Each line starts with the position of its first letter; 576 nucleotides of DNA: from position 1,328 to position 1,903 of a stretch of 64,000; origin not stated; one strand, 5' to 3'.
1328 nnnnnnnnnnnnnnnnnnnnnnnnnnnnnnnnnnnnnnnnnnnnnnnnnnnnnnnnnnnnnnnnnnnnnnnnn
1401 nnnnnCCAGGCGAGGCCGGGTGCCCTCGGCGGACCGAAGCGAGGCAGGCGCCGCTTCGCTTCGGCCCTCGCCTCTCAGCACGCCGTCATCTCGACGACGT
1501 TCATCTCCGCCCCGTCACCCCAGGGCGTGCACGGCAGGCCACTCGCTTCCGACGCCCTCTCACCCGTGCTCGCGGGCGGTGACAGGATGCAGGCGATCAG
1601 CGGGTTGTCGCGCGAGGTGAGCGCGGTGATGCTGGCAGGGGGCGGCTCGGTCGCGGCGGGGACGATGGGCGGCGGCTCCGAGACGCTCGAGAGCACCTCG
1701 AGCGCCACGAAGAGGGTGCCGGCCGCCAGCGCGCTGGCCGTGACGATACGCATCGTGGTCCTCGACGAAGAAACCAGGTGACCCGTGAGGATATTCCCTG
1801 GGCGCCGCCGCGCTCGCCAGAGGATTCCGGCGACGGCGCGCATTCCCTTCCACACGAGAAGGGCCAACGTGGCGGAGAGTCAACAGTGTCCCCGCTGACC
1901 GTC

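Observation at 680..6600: Extracytoplasmic redox island: NPCAAK proteins, orphan anti-sigma paralog, pentaheme cytochrome, lipoprotein, BNR propeller and Sec-redoxins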

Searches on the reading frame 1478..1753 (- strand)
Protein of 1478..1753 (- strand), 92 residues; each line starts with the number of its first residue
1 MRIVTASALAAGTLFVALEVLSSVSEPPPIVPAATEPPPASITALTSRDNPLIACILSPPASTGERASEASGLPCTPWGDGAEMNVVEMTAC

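Call 33: search_protein_families(library=pfam, max_evalue=0.01, proteins=[window:1478-1753:-])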
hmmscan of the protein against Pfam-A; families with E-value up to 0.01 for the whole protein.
seq(92 aa): 0 families
